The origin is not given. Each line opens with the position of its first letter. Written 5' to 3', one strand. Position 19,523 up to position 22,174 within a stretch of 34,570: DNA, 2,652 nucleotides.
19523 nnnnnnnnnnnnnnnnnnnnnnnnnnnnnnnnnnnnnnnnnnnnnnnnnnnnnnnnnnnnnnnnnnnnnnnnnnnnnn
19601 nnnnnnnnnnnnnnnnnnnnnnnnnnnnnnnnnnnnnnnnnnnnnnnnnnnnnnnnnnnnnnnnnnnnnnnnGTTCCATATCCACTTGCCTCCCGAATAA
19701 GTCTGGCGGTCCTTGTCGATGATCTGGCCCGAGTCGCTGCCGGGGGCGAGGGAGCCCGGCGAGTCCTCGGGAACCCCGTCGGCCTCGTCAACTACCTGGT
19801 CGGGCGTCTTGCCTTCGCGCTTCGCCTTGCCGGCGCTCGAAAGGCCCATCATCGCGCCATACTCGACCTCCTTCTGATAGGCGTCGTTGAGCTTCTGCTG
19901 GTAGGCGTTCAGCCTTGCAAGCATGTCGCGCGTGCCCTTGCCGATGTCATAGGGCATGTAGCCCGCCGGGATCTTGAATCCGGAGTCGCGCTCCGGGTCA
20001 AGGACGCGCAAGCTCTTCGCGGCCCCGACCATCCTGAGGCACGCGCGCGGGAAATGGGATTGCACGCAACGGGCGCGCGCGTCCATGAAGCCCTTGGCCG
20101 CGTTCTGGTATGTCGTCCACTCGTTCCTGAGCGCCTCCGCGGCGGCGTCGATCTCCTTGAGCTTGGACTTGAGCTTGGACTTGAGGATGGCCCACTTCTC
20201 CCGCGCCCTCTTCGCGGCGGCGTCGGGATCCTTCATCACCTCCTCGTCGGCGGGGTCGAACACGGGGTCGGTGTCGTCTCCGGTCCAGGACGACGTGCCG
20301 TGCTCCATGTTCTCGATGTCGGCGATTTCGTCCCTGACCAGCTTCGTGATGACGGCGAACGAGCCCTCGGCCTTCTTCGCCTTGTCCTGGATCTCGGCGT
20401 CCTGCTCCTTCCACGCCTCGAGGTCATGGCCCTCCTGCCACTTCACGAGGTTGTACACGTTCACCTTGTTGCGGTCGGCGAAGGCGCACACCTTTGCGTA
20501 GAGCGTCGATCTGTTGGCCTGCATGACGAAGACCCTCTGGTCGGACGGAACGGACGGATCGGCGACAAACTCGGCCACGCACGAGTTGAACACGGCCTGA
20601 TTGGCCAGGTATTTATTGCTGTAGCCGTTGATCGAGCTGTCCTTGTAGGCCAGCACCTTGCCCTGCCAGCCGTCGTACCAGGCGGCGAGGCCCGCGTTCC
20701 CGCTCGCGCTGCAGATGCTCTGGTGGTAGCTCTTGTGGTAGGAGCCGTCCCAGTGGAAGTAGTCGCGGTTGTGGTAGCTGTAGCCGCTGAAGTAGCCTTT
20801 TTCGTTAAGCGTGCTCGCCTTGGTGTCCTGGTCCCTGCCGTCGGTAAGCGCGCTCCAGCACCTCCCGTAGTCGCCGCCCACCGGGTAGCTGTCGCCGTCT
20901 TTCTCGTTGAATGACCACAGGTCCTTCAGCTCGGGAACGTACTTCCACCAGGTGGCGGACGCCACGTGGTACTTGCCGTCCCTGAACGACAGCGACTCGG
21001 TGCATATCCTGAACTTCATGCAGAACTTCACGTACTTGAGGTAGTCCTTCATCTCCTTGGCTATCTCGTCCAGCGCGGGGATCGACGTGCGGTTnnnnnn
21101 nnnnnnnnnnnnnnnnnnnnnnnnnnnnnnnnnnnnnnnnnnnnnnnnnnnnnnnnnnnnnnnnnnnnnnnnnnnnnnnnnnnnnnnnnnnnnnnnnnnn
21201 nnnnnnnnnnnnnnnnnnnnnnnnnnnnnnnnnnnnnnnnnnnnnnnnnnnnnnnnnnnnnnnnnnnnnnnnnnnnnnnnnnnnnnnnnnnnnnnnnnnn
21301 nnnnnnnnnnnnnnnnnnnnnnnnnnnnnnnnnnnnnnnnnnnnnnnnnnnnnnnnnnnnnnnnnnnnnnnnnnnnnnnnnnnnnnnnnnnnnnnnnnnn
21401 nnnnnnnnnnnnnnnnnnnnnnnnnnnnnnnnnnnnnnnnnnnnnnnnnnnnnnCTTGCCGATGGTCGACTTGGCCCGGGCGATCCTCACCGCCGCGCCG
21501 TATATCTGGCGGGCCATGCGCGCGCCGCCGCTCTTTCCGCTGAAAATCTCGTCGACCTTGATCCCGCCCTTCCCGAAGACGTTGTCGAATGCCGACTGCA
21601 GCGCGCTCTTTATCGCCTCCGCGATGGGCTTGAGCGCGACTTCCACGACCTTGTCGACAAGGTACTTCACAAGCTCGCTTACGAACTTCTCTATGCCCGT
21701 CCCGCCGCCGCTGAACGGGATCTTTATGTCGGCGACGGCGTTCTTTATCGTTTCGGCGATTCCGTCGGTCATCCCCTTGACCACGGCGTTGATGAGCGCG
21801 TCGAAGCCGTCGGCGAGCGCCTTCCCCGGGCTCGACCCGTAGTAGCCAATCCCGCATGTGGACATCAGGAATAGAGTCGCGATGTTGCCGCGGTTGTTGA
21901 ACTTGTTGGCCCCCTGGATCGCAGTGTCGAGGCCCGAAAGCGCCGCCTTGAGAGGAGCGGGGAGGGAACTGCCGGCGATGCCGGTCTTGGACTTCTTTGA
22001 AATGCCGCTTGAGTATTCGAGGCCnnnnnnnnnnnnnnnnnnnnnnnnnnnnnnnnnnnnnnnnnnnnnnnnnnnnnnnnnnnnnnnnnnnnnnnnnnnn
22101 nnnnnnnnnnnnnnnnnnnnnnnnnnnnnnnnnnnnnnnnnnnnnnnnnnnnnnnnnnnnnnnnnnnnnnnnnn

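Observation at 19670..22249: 859-aa protein carrying a TadE-type pseudopilin N-terminus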

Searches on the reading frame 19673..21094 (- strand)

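Call 52: search_protein_families(library=pfam, proteins=[window:19673-21094:-], max_evalue=1)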
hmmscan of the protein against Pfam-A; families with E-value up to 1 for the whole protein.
window:19673-21094:- (474 aa): 1 family
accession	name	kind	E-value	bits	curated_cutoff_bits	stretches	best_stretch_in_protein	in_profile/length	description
PF07888.16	CALCOCO1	-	0.08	12.3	36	1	285-346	56-116/496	Calcium binding and coiled-coil domain (CALCOCO1) like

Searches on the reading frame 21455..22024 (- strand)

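Call 52: search_protein_families(library=pfam, proteins=[window:21455-22024:-], max_evalue=1)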
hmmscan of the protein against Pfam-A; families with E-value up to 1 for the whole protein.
window:21455-22024:- (190 aa): 2 families
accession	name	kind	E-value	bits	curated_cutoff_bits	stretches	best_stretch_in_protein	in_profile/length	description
PF15825.10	FAM25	-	0.0072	17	27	1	115-144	5-34/65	FAM25 family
PF02607.22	B12-binding_2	-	0.032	14.9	23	0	75-98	3-26/74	B12 binding domain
